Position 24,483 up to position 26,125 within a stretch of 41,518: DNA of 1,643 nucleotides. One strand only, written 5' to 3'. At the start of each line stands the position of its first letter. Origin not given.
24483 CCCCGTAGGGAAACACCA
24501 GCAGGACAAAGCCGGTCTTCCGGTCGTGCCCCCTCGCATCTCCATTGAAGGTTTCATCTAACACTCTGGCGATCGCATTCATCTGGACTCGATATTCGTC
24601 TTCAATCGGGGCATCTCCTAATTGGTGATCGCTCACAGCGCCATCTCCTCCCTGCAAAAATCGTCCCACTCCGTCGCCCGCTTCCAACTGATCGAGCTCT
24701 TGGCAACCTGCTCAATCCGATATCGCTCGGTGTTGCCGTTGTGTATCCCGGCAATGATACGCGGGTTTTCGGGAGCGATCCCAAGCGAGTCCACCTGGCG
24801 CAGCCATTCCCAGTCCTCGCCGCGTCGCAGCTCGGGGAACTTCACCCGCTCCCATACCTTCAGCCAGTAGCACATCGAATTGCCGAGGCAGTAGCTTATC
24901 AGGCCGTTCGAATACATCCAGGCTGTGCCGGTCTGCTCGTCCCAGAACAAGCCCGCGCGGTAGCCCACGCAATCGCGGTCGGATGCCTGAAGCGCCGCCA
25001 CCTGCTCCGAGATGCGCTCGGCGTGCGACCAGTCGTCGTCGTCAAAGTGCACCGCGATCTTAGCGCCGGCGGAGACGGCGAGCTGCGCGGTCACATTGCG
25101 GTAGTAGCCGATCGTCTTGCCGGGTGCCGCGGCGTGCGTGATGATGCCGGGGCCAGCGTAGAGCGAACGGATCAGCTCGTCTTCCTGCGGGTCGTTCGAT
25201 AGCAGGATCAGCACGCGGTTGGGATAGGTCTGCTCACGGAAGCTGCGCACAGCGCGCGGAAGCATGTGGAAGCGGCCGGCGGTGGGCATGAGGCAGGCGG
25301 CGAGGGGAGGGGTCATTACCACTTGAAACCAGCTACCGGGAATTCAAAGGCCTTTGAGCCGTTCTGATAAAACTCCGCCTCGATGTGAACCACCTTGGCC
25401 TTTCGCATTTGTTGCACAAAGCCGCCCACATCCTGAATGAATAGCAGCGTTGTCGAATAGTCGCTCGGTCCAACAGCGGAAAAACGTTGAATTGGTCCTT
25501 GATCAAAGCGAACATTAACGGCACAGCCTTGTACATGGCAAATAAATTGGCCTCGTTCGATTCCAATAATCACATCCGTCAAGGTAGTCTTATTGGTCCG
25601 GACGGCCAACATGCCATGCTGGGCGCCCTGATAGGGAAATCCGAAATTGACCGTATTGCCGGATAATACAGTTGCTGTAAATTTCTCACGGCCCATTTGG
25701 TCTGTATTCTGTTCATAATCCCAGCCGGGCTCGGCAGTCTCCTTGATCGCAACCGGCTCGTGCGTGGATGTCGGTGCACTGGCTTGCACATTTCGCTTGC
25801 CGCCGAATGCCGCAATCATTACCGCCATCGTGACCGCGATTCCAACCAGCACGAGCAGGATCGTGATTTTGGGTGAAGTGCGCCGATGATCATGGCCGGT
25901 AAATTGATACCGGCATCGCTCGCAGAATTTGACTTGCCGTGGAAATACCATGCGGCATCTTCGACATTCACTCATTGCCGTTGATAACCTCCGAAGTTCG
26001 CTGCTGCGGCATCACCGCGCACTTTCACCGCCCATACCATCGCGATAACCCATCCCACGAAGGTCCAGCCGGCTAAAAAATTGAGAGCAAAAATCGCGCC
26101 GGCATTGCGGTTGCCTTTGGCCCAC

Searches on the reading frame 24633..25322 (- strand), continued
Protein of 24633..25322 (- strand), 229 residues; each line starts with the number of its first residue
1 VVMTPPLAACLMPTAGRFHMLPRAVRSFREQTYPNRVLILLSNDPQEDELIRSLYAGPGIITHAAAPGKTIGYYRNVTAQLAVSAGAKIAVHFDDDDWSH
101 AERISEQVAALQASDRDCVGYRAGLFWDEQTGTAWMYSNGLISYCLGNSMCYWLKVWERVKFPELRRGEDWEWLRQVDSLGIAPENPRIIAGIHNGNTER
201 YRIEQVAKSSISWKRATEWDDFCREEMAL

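Call 72: search_dna_similar(query=window:24636-25316:-, collection=phages, mode=protein, max_evalue=0.001, max_rows=30)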
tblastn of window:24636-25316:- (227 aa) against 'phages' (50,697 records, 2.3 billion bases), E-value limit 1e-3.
No match.
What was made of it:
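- Closest known: Actinobacteriophage virion-glycosylation gene sets. Different: No sequence match to any cultured phage (call 72).
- The GT2 has no tblastn match in 50,697 cultured phage records, including actinobacteriophages with glycosylated virions (call 72).
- Tried and rejected: tblastn of GT2 against the same collection: no match (call 72).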

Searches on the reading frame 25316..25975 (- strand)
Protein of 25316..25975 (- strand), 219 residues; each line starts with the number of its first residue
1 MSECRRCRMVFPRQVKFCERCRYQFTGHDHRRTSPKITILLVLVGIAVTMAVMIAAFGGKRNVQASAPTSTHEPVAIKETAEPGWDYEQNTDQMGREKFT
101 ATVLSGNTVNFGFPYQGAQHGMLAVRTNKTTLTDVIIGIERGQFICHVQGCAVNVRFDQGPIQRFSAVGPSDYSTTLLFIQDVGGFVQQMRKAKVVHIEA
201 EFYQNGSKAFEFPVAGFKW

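Call 3: search_protein_families(library=pfam, proteins=[window:25316-25975:-], max_evalue=1)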
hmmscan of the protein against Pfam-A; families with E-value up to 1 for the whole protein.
window:25316-25975:- (219 aa): 1 family
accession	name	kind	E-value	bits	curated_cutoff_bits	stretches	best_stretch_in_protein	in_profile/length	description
PF17032.10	Zn_ribbon_15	-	0.74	11.1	28.9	0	3-21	54-72/73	zinc-ribbon family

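Call 4: search_protein_families(library=phrogs, proteins=[window:25316-25975:-], max_evalue=0.1)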
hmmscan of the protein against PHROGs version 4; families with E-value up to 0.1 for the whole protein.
window:25316-25975:- (219 aa): 1 family
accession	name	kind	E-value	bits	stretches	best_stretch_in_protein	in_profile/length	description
phrog_21298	-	unknown function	0.071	13.1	1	57-134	103-178/369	-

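Call 11: find_homologous_proteins(query=window:25316-25975:-)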
Query window:25316-25975:- (219 aa): 11 proteins with E <= 0.001 among 121 candidates.
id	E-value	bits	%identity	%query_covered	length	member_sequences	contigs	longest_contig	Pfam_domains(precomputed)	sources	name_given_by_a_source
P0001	7.1e-140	482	100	96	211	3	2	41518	-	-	-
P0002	1.6e-82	294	61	100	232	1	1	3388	-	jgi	jgi:hypothetical protein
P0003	1.0e-49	187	45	100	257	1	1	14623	PF13240.12,PF12773.14,PF24463.2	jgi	jgi:double zinc ribbon protein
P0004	1.9e-48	183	49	87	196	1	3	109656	-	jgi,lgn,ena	jgi:hypothetical protein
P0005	5.5e-45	172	54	66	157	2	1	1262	-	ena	-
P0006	4.4e-41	159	55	68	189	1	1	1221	-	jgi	jgi:hypothetical protein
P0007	7.7e-41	158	41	100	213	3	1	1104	PF13240.12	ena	-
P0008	6.2e-37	145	55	57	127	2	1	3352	-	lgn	-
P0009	5.0e-35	139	50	63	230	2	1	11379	-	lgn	-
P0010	1.2e-32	131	43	69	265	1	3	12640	-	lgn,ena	-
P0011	9.4e-29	118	73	37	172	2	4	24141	-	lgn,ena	-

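Call 13: find_encoding_contigs(protein=P0004, flank=8000, max_places=3)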
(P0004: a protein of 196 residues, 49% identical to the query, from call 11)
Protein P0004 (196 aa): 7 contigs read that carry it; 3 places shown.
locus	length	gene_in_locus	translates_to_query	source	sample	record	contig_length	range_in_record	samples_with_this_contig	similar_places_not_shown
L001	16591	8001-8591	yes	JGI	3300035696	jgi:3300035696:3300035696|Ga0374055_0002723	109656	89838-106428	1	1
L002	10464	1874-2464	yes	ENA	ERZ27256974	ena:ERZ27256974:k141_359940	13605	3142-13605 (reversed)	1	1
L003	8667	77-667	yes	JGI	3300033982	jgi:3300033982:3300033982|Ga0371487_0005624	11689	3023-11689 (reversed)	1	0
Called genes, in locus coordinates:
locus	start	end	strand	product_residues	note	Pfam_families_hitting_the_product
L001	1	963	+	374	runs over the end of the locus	PF01193:RNA_pol_L, PF01000:RNA_pol_A_bac, PF03118:RNA_pol_A_CTD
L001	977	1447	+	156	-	PF01196:Ribosomal_L17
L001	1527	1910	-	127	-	-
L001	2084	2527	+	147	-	PF00011:HSP20, PF17886:ArsA_HSP20 (weak)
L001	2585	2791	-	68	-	PF02416:TatA_B_E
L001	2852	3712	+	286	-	PF01435:Peptidase_M48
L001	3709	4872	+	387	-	PF17785:PUA_3, PF09445:Methyltransf_15 (faint), PF10672:Methyltrans_SAM, PF05175:MTS (weak), PF13649:Methyltransf_25 (weak), PF13847:Methyltransf_31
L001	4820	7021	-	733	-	PF13520:AA_permease_2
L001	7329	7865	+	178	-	PF03625:DUF302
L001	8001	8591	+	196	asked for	-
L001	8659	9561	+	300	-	PF00892:EamA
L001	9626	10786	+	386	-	-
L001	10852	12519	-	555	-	-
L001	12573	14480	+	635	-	PF00005:ABC_tran, PF03193:RsgA_GTPase (faint), PF13555:AAA_29 (faint), PF01926:MMR_HSR1 (faint), PF02463:SMC_N (faint), PF13304:AAA_21 (faint), PF12848:ABC_tran_Xtn, PF00005:ABC_tran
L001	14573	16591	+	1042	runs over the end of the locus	PF01869:BcrAD_BadFG, PF02782:FGGY_C (faint), PF01869:BcrAD_BadFG, PF09989:DUF2229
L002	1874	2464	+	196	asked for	-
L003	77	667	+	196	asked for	-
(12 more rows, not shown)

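Call 14: find_encoding_contigs(protein=P0003, flank=8000, max_places=3)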
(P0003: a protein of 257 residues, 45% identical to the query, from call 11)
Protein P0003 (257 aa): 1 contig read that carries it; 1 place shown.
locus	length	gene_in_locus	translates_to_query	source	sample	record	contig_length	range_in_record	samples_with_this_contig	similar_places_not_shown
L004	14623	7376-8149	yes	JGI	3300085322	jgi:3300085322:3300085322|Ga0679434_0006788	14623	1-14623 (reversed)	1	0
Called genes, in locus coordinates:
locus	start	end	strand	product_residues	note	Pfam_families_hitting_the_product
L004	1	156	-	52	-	?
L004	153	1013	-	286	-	PF00480:ROK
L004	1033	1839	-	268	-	PF00702:Hydrolase, PF12710:HAD (weak), PF13419:HAD_2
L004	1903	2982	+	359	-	PF01029:NusB, PF01189:Methyltr_RsmB-F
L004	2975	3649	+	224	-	PF00834:Ribul_P_3_epim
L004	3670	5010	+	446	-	PF13525:YfiO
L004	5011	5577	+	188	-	PF00072:Response_reg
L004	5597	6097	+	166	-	PF04461:YajQ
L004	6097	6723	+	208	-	PF12146:Hydrolase_4 (weak)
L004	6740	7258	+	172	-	PF22784:PTP-SAK (weak), PF22785:Tc-R-P, PF00102:Y_phosphatase (weak), PF00782:DSPc (weak)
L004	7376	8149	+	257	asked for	PF12773:DZR (weak), PF13240:Zn_Ribbon_1 (faint), PF24463:DUF7577 (faint)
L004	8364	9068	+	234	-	PF00687:Ribosomal_L1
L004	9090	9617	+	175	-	PF00466:Ribosomal_L10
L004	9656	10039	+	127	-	PF16320:Ribosomal_L12_N, PF00542:Ribosomal_L12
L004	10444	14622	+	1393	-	?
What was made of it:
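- Solitary chromosomal homologues occur in housekeeping neighbourhoods (calls 13, 14).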

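Call 15: find_encoding_contigs(protein=P0002, flank=8000, max_places=3)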
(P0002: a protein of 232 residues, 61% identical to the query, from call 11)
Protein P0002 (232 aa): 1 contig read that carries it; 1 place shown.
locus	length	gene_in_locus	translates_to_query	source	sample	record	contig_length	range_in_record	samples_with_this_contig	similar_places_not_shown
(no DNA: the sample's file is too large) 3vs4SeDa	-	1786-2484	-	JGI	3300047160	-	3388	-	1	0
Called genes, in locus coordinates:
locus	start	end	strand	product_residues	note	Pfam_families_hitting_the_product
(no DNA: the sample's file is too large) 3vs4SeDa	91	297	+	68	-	-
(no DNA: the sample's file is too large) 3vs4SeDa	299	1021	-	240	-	-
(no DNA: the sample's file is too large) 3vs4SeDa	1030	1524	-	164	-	-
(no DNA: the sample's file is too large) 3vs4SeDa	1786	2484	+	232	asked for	-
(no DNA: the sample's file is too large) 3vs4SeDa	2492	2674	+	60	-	-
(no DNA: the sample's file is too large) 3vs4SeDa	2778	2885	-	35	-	-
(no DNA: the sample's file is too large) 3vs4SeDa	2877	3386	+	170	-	?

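Call 16: find_encoding_contigs(protein=P0011, flank=10000, max_places=4)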
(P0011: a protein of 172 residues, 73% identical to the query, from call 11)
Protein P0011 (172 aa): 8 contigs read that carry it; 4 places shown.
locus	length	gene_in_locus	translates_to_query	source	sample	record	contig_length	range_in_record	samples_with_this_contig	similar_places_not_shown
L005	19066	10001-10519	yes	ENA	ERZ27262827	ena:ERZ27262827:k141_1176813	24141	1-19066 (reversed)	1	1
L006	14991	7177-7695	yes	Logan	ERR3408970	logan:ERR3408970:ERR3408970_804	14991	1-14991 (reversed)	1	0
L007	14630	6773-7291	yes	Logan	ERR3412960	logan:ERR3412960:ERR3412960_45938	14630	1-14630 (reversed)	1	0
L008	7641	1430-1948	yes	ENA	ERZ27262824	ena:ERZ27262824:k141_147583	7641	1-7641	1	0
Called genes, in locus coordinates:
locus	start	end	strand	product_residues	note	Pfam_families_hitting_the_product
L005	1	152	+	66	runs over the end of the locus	-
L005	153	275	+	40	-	-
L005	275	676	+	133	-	-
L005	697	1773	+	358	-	-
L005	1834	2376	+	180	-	PF05565:Sipho_Gp157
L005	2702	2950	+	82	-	PF12728:HTH_17 (faint)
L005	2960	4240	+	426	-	PF00589:Phage_integrase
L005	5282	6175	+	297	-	PF07505:DUF5131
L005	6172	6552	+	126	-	PF08774:VRR_NUC (weak)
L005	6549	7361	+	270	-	-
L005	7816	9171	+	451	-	PF03237:Terminase_6N, PF17289:Terminase_6C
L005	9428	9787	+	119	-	-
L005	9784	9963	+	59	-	-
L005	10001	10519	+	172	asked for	-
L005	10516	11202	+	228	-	PF00535:Glycos_transf_2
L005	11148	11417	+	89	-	-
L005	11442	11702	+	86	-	-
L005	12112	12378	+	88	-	-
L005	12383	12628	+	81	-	-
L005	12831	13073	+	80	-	-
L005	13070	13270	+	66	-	-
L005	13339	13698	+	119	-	-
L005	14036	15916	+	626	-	-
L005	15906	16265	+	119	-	PF23926:LtfC (weak)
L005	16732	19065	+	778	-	?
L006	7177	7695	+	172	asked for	-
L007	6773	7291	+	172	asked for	-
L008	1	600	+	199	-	?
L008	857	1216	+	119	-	-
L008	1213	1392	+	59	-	-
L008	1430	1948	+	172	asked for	-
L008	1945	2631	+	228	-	PF00535:Glycos_transf_2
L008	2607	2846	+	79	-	-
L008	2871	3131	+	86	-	-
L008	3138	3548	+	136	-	-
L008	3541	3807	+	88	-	-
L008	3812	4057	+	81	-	-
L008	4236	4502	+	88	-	-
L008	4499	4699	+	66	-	-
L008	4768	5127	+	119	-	-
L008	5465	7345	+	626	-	-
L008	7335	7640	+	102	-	?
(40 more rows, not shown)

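Call 17: find_encoding_contigs(protein=P0001, flank=10000, max_places=4)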
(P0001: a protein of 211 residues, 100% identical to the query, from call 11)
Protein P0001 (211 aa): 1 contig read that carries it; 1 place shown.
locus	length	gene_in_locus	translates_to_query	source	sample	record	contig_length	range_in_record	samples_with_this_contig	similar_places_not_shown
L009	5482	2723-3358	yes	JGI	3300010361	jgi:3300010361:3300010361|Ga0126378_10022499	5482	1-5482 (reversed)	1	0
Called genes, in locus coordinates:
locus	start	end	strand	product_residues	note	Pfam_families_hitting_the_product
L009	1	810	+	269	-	?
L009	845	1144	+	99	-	PF04365:BrnT_toxin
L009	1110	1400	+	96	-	PF14384:BrnA_antitoxin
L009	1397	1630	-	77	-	-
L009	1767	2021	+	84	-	-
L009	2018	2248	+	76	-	-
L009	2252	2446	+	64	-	-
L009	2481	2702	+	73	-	PF14373:Imm_superinfect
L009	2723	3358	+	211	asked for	-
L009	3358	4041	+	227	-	PF00535:Glycos_transf_2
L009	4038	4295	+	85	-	-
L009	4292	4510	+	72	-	-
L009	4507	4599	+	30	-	-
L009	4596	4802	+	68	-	-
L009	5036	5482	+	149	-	?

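Call 35: predict_structure(alignment_id=A1)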
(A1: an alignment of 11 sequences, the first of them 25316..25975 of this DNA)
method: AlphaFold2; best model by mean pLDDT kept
length: 219 residues; sequences in the alignment: 11
mean_pLDDT: 81.2   pTM: 0.59
mean pLDDT of the five models: 81.2, 81.0, 80.9, 68.9, 50.2
residues with pLDDT >= 90: 87; 70-90: 88; 50-70: 21; < 50: 23
segments of 3 or more residues with pLDDT < 50: 58-80
pLDDT, mean of each block of 10 residues (from residue 1): 84 83 73 70 86 65 42 42 79 87 94 85 90 90 78 95 93 81 94 96 88 90
secondary structure, 60 per line:
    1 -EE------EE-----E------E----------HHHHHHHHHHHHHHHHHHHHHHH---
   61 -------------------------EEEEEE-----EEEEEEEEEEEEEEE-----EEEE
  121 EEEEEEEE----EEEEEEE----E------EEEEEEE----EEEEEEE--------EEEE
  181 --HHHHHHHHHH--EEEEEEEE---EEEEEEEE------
elements in order: H35-57 E86-91 E97-111 E117-128 E133-139 E151-157 E162-168 E177-180 H183-192 E195-202 E206-213
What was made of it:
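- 25316..25975 (-): g5, 219-aa bitopic membrane protein. Zinc ribbon (CxxC-x10-CxxC, residues 4-21), TM helix (about 35-57), disordered linker (58-80), exported beta-sandwich (about 82-219). AF2 pLDDT 81 (call 35).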

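Call 39: fold_search(model_id=the predicted structure, library=pdb)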
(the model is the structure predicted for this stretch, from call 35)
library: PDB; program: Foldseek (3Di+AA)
matches with E <= 10: 636; with E <= 0.001: 0
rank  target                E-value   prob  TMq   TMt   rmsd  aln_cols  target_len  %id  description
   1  3dtd_E                1.0e-03  1.00  0.40  0.57   5.3       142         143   12  Crystal structure of invasion associated protein b from bartonella henselae (released 2008-09-09)
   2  3dtd_B                1.8e-03  1.00  0.42  0.59   5.2       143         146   12  Crystal structure of invasion associated protein b from bartonella henselae (released 2008-09-09)
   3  3dtd_D                1.9e-03  1.00  0.41  0.58   5.2       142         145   13  Crystal structure of invasion associated protein b from bartonella henselae (released 2008-09-09)
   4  3dtd_A                3.3e-03  1.00  0.37  0.52   6.5       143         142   11  Crystal structure of invasion associated protein b from bartonella henselae (released 2008-09-09)
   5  3dtd_C                3.4e-03  1.00  0.41  0.57   5.3       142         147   13  Crystal structure of invasion associated protein b from bartonella henselae (released 2008-09-09)
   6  3dtd_H                6.5e-03  1.00  0.42  0.59   5.1       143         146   12  Crystal structure of invasion associated protein b from bartonella henselae (released 2008-09-09)
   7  7quz_BBB              3.9e-02  0.66  0.22  0.25  17.5       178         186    7  Crystal structure of the SeMet octameric C-terminal Big_2-CBM56 domains from Paenibacillus illinoisensis (Bacillus c (released 2023-02-01)
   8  2zf8                  4.8e-02  0.87  0.29  0.27   6.9       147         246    8  Crystal structure of MotY (released 2008-07-08)
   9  6imj_B                4.8e-02  0.57  0.18  0.10  16.7       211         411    8  The crystal structure of Se-AsfvLIG:DNA complex (released 2019-02-27)
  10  3ci0_J                5.3e-02  0.38  0.16  0.22  13.9       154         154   11  The Crystal Structure of the GspK-GspI-GspJ complex from enterotoxigenic Escherichia coli Type 2 Secretion System (released 2008-04-29)
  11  8av2_A                5.6e-02  0.51  0.21  0.23  17.5       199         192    7  Crystal structure for the FnIII module of mouse LEP-R in complex with the anti-LEP-R nanobody VHH-4.80 (released 2023-04-05)
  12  6ihu                  5.9e-02  0.57  0.18  0.18  13.4       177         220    7  Crystal structure of bacterial serine phosphatase bearing R161A mutation (released 2019-08-07)
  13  6imj_A                9.0e-02  0.41  0.17  0.10  16.9       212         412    7  The crystal structure of Se-AsfvLIG:DNA complex (released 2019-02-27)
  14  2ihf                  9.5e-02  0.14  0.13  0.14  16.4       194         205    9  Crystal structure of deletion mutant delta 228-252 R190A of the single-stranded DNA binding protein from Thermus aquatic (released 2007-01-02)
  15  2fxq                  9.5e-02  0.13  0.14  0.15  16.1       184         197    8  Single-stranded DNA-binding protein from Thermus aquaticus (released 2006-02-14)
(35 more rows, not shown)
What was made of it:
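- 25316..25975 (-): Foldseek best match is IalB 3DTD, target-normalised TM-score 0.57-0.59 (call 39).
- Closest known: IalB, invasion-associated locus B protein of Bartonella. Same: It covers 142 of 143 target residues, with target-normalised TM-score 0.57-0.59 (call 39).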

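Call 43: search_protein_families(library=ncbifam, proteins=[window:25316-25975:-], max_evalue=0.1)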
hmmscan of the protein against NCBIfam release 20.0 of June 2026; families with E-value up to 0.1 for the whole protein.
window:25316-25975:- (219 aa): 1 family
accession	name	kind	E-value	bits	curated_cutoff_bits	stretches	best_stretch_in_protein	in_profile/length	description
NF011683.0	PRK15103.1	equivalog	0.067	12.2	562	1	3-48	223-266/421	membrane integrity-associated transporter subunit PqiA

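Call 44: search_protein_families(library=padloc, proteins=[window:25316-25975:-], max_evalue=0.1)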
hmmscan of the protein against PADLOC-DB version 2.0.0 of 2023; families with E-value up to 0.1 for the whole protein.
window:25316-25975:- (219 aa): 0 families

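Call 96: search_protein_families(library=pfam, proteins=[P0011], max_evalue=0.01)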
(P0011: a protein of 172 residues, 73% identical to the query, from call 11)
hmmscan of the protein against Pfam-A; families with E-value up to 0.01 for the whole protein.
P0011 (172 aa): 0 families
